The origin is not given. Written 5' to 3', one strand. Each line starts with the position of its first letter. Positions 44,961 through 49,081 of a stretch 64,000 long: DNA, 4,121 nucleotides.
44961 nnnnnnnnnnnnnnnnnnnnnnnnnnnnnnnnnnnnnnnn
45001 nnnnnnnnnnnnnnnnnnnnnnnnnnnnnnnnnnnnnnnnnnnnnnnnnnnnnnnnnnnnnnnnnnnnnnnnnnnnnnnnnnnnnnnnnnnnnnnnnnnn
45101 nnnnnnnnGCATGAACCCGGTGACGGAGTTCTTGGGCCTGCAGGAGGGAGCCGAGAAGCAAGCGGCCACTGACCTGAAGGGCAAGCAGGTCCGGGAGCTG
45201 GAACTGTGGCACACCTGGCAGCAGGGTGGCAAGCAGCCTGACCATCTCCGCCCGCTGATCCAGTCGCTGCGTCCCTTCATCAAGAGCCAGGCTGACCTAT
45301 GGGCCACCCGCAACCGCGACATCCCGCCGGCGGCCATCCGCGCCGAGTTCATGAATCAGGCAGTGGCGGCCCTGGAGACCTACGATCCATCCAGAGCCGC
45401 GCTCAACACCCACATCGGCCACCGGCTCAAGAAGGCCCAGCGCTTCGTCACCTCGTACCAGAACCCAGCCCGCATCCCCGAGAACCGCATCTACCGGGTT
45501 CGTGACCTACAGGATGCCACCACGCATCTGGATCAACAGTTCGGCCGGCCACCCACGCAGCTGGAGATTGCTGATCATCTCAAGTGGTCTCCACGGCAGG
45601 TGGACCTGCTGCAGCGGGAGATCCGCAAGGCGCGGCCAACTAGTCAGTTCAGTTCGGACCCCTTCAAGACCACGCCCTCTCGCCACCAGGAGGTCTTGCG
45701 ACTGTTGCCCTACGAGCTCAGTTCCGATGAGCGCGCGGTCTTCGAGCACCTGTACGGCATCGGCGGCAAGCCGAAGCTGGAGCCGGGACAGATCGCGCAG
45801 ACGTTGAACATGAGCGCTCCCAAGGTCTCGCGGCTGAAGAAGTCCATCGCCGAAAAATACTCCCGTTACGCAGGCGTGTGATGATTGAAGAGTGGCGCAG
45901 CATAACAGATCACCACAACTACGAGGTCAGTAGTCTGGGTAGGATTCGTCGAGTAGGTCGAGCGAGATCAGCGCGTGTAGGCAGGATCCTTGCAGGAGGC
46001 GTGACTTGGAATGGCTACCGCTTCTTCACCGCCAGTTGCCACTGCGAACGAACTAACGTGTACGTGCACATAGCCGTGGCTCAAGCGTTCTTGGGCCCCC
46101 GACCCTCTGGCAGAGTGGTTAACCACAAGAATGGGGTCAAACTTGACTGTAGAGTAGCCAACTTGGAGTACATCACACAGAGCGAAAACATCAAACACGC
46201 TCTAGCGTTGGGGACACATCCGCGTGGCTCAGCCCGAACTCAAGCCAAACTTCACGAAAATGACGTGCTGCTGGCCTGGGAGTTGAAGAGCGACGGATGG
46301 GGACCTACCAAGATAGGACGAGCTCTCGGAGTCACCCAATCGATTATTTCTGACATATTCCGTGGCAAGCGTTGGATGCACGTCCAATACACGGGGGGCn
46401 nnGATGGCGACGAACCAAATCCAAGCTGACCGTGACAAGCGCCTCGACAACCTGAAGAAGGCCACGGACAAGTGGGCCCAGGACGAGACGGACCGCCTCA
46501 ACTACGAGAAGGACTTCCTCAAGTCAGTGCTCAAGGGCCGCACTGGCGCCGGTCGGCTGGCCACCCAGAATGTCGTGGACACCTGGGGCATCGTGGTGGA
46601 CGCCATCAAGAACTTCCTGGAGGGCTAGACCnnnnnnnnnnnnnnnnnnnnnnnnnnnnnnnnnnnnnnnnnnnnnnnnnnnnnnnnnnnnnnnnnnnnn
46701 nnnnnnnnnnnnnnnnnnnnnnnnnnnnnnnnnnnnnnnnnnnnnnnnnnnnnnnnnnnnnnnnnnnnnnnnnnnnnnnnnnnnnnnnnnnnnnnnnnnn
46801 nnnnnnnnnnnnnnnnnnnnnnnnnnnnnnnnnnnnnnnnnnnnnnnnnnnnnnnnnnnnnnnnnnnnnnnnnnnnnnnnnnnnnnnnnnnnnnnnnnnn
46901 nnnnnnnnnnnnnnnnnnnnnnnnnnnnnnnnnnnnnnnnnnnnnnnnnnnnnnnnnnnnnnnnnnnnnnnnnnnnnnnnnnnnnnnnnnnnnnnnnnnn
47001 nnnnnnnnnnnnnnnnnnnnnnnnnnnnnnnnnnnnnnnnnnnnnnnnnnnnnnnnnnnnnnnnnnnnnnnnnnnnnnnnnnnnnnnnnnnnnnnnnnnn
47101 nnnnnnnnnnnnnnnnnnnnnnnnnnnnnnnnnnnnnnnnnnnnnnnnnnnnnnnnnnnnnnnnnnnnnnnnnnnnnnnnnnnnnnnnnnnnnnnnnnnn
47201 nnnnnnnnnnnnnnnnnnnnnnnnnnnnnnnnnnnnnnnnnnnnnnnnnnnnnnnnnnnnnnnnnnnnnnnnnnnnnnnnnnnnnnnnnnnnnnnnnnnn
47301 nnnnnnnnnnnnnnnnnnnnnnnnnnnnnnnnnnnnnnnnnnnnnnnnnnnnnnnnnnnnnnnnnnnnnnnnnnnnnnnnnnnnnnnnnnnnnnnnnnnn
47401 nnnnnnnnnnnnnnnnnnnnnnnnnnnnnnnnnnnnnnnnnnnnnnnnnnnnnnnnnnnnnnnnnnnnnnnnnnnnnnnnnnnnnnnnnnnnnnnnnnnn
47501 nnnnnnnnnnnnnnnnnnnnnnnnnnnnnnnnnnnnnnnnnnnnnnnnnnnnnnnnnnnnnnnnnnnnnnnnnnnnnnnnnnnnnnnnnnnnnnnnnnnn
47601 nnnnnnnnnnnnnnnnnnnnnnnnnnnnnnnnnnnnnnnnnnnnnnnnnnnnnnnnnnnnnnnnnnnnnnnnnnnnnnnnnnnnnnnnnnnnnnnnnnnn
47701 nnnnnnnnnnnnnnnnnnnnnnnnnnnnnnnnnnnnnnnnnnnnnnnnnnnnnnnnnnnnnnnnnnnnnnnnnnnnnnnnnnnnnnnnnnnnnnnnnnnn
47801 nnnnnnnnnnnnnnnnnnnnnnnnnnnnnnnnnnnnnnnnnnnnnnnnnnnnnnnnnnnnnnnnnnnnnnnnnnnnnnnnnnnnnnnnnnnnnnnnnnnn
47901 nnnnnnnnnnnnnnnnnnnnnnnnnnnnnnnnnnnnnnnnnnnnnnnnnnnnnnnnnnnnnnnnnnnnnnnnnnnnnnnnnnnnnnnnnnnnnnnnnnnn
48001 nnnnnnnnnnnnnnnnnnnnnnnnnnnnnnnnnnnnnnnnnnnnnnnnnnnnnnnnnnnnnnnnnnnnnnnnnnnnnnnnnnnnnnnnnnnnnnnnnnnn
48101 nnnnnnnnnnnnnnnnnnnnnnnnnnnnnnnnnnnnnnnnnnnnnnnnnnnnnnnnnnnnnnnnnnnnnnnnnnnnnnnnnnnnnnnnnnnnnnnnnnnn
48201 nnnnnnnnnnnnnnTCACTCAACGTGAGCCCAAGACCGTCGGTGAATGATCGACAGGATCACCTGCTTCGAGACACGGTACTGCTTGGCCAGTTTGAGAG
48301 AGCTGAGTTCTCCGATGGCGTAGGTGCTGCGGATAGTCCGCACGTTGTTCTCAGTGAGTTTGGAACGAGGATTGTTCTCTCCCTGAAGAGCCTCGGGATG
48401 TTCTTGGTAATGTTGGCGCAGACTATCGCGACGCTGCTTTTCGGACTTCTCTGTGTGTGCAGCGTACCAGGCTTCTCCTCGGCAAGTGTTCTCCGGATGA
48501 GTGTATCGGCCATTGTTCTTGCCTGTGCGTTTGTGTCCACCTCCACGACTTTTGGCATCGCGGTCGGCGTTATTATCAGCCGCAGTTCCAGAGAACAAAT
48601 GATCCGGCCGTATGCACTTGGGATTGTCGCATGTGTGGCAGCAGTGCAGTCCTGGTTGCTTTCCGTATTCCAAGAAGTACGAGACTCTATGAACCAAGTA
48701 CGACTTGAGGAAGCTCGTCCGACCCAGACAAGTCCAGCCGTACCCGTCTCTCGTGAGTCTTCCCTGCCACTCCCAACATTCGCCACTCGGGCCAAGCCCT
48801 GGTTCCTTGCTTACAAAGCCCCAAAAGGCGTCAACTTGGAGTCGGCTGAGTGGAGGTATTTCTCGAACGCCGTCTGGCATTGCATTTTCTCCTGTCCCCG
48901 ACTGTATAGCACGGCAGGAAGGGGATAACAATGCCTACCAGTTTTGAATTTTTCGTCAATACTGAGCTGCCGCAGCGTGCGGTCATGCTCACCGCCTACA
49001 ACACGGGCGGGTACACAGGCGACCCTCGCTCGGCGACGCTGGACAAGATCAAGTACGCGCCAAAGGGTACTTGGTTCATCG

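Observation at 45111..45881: Sigma-70-family factor gene inside the tail-morphogenesis block, followed by a homing endonuclease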

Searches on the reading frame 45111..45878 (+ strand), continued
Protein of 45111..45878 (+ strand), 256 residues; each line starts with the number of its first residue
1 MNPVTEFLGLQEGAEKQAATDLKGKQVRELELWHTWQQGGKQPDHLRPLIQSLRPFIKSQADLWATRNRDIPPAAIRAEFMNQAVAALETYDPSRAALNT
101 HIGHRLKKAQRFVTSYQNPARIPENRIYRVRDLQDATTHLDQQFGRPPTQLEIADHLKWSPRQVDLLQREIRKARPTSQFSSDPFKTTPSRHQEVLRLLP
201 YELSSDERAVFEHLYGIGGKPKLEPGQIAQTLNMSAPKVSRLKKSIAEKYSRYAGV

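Call 53: fold_search(model_id=the predicted structure, library=pdb)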
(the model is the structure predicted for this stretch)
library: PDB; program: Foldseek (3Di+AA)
matches with E <= 10: 425; with E <= 0.001: 111
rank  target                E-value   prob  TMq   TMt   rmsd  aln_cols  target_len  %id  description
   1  9a7s_A                3.2e-08  1.00  0.32  0.32  14.3       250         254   19  Integrative model of RPSD-RPOB by crosslinking MS and deep learning (released 2024-09-18)
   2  6dcf_F                8.2e-07  1.00  0.21  0.20  17.8       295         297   16  Crystal structure of a Mycobacterium smegmatis transcription initiation complex with Rifampicin-resistant RNA polymera (released 2018-09-05)
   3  6vvv_F                1.5e-06  1.00  0.21  0.20  18.1       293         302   16  Crystal structure of a Mycobacterium smegmatis transcription initiation complex with Rifampicin-resistant RNA polymera (released 2020-10-21)
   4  9e87_F                1.7e-06  1.00  0.23  0.21  17.0       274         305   15  De Novo Mycobacterium tuberculosis transcription initiation pre-RPO promoter complex with open Beta' clamp (RNA Polyme (released 2025-10-01)
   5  9a50_A                1.8e-06  1.00  0.32  0.31  15.6       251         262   14  Integrative model of RPSB-RPOC by crosslinking MS and deep learning (released 2024-09-18)
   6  5vi8_F                1.8e-06  1.00  0.23  0.20  17.1       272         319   16  Structure of a mycobacterium smegmatis transcription initiation complex with an upstream-fork promoter fragment (released 2017-04-26)
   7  5tw1_F                1.9e-06  1.00  0.23  0.20  18.0       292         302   17  Crystal structure of a Mycobacterium smegmatis transcription initiation complex with RbpA (released 2017-01-18)
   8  6ccv_F                2.2e-06  1.00  0.23  0.20  17.1       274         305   16  Crystal structure of a Mycobacterium smegmatis RNA polymerase transcription initiation complex with inhibitor Rifampic (released 2018-08-15)
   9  6vvt_F                2.8e-06  1.00  0.22  0.19  17.1       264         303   17  Crystal structure of a Mycobacterium smegmatis transcription initiation complex with Rifampicin-resistant RNA polymera (released 2020-10-21)
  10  6uu7_FFF              4.2e-06  1.00  0.31  0.30  15.0       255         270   15  E. coli sigma-S transcription initiation complex with a 6-nt RNA and an NTP ("Old" crystal soaked with UTP, CTP, ddG (released 2020-08-26)
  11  7l7b_F                4.4e-06  1.00  0.30  0.29  15.3       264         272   15  Clostridioides difficile RNAP with fidaxomicin (released 2022-02-02)
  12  5vi5_F                4.8e-06  1.00  0.24  0.20  17.4       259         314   15  Structure of Mycobacterium smegmatis transcription initiation complex with a full transcription bubble (released 2017-07-26)
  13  8dy9_F                5.9e-06  1.00  0.26  0.23  16.6       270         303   16  Streptomyces venezuelae RNAP unconstrained open promoter complex with WhiA and WhiB transcription factors (released 2023-03-01)
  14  5ipl_F                6.2e-06  1.00  0.24  0.23  15.5       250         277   17  SigmaS-transcription initiation complex with 4-nt nascent RNA (released 2016-03-30)
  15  8qu6_F                6.2e-06  1.00  0.24  0.20  18.1       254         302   16  Mycobacterium smegnatis RNA polymerase transcription initiation complex with SigmaA, RbpA, HelD and an upstream-fork p (released 2024-10-02)
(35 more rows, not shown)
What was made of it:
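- On Group 3 sigma (sigma-28/SigB type): 256 aa; best structural matches are SigD and SigB (call 53).
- Checked: All of its top PDB matches are sigma factors over about 250 columns (call 53).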

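Call 66: find_encoding_contigs(protein=P0010, flank=10000, max_places=1)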
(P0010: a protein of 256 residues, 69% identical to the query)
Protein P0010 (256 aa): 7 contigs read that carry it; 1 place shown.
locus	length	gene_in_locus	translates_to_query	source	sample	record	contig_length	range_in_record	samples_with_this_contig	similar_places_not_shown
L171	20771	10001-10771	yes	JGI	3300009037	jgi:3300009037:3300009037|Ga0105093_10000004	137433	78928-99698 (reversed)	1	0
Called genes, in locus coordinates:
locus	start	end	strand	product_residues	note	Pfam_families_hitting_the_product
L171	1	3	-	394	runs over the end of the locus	PF01068:DNA_ligase_A_M (faint)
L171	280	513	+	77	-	-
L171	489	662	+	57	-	-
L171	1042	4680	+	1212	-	-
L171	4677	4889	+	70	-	-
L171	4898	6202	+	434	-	-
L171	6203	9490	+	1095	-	-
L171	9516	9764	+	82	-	-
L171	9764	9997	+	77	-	-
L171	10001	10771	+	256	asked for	PF04539:Sigma70_r3 (faint)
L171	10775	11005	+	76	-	-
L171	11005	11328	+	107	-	-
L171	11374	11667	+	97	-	-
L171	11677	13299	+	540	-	-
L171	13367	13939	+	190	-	-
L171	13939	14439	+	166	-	-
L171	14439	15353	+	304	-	-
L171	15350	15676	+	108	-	-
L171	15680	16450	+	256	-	-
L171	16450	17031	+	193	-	-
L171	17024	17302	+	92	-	-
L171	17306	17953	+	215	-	-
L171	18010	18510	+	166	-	-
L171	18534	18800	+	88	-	-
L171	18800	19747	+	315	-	-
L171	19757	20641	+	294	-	-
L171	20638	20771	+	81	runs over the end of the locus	-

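Call 67: find_encoding_contigs(protein=P0089, flank=10000, max_places=1)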
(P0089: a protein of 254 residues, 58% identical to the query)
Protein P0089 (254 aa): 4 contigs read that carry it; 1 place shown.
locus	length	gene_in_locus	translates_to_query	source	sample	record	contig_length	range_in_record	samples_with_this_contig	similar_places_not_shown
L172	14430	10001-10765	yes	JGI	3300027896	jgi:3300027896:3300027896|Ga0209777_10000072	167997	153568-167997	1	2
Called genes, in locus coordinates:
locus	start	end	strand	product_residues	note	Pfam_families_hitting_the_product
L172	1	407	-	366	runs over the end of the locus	-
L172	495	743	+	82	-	-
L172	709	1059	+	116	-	-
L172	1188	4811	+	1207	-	-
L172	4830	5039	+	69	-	-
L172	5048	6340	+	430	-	-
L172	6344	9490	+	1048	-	-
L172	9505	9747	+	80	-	-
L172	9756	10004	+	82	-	-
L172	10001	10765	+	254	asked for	PF04539:Sigma70_r3 (faint)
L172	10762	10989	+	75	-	-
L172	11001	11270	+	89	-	-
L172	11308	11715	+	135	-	-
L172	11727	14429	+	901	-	?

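Call 68: find_encoding_contigs(protein=P0105, flank=10000, max_places=1)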
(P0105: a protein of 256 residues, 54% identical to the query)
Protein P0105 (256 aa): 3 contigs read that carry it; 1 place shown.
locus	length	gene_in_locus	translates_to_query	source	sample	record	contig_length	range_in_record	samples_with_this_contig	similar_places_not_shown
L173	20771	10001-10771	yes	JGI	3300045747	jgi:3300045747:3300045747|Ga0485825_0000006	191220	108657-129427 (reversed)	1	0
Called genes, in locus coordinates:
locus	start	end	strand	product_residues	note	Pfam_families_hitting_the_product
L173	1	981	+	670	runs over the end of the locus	PF26675:DUF8224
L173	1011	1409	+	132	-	-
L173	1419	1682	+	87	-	PF07879:PHB_acc_N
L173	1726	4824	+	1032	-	-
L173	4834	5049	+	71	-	-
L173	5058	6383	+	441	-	-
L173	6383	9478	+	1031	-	-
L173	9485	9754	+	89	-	-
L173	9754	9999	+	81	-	-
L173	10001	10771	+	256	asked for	PF04539:Sigma70_r3 (weak)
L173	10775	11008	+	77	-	-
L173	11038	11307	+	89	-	-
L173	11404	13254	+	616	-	-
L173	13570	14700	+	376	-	-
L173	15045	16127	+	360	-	-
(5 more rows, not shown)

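Call 69: find_encoding_contigs(protein=P0117, flank=10000, max_places=1)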
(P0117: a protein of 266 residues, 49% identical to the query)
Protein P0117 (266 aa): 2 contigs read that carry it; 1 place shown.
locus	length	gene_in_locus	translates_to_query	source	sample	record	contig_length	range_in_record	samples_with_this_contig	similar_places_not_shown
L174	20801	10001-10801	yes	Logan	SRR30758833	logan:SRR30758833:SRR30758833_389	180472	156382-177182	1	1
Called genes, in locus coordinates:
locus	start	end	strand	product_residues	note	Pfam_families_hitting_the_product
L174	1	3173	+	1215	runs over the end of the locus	-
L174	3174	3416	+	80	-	-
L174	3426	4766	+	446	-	-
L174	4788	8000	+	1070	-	-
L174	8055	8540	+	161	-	-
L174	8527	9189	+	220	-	-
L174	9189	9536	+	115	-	-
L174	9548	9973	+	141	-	-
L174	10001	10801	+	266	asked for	PF04539:Sigma70_r3 (weak)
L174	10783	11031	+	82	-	-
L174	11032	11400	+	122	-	-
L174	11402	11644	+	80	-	-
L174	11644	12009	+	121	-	-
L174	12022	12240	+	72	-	-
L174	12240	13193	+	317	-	-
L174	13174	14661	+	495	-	PF14743:DNA_ligase_OB_2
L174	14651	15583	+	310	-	PF02368:Big_2 (weak)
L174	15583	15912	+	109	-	-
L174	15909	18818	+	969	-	-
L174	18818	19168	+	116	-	-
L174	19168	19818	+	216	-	-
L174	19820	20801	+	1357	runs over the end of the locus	-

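Call 88: get_annotated_region(hit=H2, flank=20000)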
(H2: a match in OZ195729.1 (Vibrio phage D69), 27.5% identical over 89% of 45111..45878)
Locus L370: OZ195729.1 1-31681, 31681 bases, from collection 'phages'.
description: Vibrio phage D69 genome assembly, chromosome: VPD69_1.
organism: Vibrio phage D69 (NCBI taxid 3105312)
taxonomy: Viruses
host: -; source: Seawater and oysters mix; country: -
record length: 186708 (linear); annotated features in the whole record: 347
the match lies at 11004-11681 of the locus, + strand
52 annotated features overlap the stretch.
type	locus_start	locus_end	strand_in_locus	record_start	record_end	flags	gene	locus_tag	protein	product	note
CDS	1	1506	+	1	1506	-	-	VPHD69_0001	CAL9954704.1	terminase large subunit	-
CDS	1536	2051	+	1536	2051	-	-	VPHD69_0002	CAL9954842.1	hypothetical protein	-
CDS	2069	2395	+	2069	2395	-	-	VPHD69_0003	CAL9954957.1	hypothetical protein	-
CDS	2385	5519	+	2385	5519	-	-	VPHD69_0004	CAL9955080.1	hypothetical protein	-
CDS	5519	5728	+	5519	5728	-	-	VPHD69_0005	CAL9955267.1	hypothetical protein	-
CDS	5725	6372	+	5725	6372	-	-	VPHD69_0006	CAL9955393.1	hypothetical protein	-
CDS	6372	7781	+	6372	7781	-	-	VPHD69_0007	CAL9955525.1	hypothetical protein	-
CDS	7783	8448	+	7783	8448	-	-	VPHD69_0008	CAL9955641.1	hypothetical protein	-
CDS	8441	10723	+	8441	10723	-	-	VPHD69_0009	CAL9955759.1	hypothetical protein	-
CDS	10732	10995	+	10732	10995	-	-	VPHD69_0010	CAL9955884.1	hypothetical protein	-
CDS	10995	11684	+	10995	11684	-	-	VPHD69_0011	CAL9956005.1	hypothetical protein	-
CDS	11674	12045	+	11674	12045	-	-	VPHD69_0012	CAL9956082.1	hypothetical protein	-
CDS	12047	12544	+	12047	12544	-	-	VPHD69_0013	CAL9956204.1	hypothetical protein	-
CDS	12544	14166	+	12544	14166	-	-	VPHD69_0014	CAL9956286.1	hypothetical protein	-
CDS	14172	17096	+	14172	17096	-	-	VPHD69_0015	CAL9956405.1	hypothetical protein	-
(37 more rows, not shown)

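Call 102: find_encoding_contigs(protein=P0001, flank=4000, max_places=1)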
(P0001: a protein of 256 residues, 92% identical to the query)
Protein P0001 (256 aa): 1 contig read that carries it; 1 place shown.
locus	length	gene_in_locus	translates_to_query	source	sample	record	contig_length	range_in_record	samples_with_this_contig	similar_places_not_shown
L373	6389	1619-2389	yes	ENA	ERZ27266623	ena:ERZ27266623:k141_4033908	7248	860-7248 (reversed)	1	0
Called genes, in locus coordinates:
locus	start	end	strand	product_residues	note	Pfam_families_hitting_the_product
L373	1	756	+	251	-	?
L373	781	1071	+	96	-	-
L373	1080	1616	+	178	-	-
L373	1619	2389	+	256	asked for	PF04539:Sigma70_r3 (weak)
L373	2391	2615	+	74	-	-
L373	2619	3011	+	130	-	-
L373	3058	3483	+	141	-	-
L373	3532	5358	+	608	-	-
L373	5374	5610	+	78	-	-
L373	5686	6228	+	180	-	-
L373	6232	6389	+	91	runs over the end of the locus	-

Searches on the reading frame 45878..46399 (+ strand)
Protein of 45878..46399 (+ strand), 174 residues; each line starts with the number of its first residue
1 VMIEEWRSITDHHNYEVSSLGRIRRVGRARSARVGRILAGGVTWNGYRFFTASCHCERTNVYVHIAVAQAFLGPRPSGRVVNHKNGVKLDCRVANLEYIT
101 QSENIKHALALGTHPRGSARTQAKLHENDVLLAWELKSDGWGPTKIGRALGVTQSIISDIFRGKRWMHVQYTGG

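Call 3: search_protein_families(library=pfam, proteins=[window:45878-46399:+], max_evalue=1)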
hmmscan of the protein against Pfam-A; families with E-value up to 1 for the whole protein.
window:45878-46399:+ (174 aa): 4 families
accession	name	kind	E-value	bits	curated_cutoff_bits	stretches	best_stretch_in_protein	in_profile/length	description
PF13392.12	HNH_3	-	1.3e-13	50.7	24.8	1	61-104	1-44/46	HNH endonuclease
PF07463.16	NUMOD4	-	5.7e-07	30.1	23.4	1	4-48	1-44/49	NUMOD4 motif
PF01381.28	HTH_3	-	0.037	14.5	23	1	146-165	15-34/55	Helix-turn-helix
PF09048.16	Cro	-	0.12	12.9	32.7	1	142-170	14-42/59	Cro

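Call 4: search_protein_families(library=phrogs, proteins=[window:45878-46399:+], max_evalue=0.1)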
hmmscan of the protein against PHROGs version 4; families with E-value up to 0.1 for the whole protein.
window:45878-46399:+ (174 aa): 19 families
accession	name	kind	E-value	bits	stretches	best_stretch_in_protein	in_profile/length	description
phrog_59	-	DNA, RNA and nucleotide metabolism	9.5e-43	148.1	1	1-172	135-278/423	HNH endonuclease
phrog_1492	-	DNA, RNA and nucleotide metabolism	2.1e-30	107.2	1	1-116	42-167/414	HNH endonuclease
phrog_959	-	DNA, RNA and nucleotide metabolism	7.5e-27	94.8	1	1-127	3-125/138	HNH endonuclease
phrog_99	-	DNA, RNA and nucleotide metabolism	8.9e-13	49.6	1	9-107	114-204/383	HNH endonuclease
phrog_826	-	DNA, RNA and nucleotide metabolism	6.6e-10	40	1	44-115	94-161/281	HNH endonuclease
phrog_30377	-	DNA, RNA and nucleotide metabolism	4.2e-08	34.3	1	62-108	11-55/82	HNH endonuclease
phrog_37683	-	unknown function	2.7e-07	31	1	13-152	119-253/279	-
phrog_4578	-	DNA, RNA and nucleotide metabolism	2.3e-06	28.5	1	59-106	10-57/130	HNH endonuclease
phrog_7545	-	DNA, RNA and nucleotide metabolism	6e-05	24.3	1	43-104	64-129/160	HNH endonuclease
phrog_6831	-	transcription regulation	0.00013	22.9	1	135-171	13-48/68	transcriptional regulator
phrog_6156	-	DNA, RNA and nucleotide metabolism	0.00015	22.1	1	95-170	156-231/261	endonuclease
phrog_1872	-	DNA, RNA and nucleotide metabolism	0.00026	22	1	53-128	54-129/166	endonuclease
phrog_20467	-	DNA, RNA and nucleotide metabolism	0.00037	21.3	1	123-170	61-108/112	HNH endonuclease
phrog_10495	-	DNA, RNA and nucleotide metabolism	0.0059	17.8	1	60-106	7-53/63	HNH endonuclease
phrog_1891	-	DNA, RNA and nucleotide metabolism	0.0093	16.4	1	72-105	176-209/255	HNH endonuclease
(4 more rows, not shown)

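Call 5: search_protein_families(library=ncbifam, proteins=[window:45878-46399:+], max_evalue=1)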
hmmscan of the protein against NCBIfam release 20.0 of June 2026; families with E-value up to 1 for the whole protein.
window:45878-46399:+ (174 aa): 0 families

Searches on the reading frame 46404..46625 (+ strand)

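Call 3: search_protein_families(library=pfam, proteins=[window:46404-46625:+], max_evalue=1)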
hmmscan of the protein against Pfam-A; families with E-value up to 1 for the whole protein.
window:46404-46625:+ (74 aa): 1 family
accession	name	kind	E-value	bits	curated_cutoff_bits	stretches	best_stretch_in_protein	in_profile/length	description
PF10562.14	CaM_bdg_C0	-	0.19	12.5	20.2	1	10-24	10-24/29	Calmodulin-binding domain C0 of NMDA receptor NR1 subunit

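Call 4: search_protein_families(library=phrogs, proteins=[window:46404-46625:+], max_evalue=0.1)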
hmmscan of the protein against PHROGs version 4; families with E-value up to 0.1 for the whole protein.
window:46404-46625:+ (74 aa): 3 families
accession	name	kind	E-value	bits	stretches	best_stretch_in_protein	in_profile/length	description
phrog_8749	-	unknown function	0.056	14.3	1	7-45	80-117/134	-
phrog_31379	-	unknown function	0.059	14.9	1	22-45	52-75/88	-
phrog_29502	-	unknown function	0.096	13.4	0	4-44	105-145/146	-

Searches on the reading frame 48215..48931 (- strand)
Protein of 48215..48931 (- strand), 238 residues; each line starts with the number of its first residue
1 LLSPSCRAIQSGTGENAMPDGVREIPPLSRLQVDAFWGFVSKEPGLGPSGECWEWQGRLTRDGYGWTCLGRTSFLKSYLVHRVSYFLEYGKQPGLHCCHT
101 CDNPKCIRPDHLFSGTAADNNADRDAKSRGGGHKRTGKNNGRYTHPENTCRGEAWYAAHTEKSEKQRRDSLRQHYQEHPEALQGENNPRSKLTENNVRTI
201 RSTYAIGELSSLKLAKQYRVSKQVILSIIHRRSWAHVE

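Call 3: search_protein_families(library=pfam, proteins=[window:48215-48931:-], max_evalue=1)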
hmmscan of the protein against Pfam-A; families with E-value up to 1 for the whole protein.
window:48215-48931:- (238 aa): 2 families
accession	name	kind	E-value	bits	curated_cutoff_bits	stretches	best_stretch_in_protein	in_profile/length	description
PF13392.12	HNH_3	-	1.7e-07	31.2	24.8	1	78-121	1-45/46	HNH endonuclease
PF05551.17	zf-His_Me_endon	-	0.00042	21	27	1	91-124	62-94/131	Zinc-binding loop region of homing endonuclease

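Call 4: search_protein_families(library=phrogs, proteins=[window:48215-48931:-], max_evalue=0.1)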
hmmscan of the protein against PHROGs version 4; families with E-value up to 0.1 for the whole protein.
window:48215-48931:- (238 aa): 11 families
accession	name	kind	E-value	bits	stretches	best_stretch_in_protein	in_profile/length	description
phrog_1872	-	DNA, RNA and nucleotide metabolism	1.9e-22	81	1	48-166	32-149/166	endonuclease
phrog_59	-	DNA, RNA and nucleotide metabolism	3.8e-22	80.2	1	49-237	155-275/423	HNH endonuclease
phrog_826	-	DNA, RNA and nucleotide metabolism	1.5e-20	75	1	7-152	44-193/281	HNH endonuclease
phrog_6254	-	DNA, RNA and nucleotide metabolism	1.1e-14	55.9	1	50-157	12-120/154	HNH endonuclease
phrog_3593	-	DNA, RNA and nucleotide metabolism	9.3e-13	49.3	1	25-158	48-166/210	HNH endonuclease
phrog_1492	-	DNA, RNA and nucleotide metabolism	4.7e-12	46.8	1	49-179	77-227/414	HNH endonuclease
phrog_4842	-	DNA, RNA and nucleotide metabolism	7.4e-06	26.8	1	50-112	75-135/154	HNH endonuclease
phrog_6156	-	DNA, RNA and nucleotide metabolism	0.00022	21.6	1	183-238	177-231/261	endonuclease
phrog_99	-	DNA, RNA and nucleotide metabolism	0.00046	21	1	75-129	155-210/383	HNH endonuclease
phrog_517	-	DNA, RNA and nucleotide metabolism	0.00082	21.3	1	164-221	58-114/128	HTH DNA binding protein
phrog_20467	-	DNA, RNA and nucleotide metabolism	0.0072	17.2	1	188-238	58-108/112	HNH endonuclease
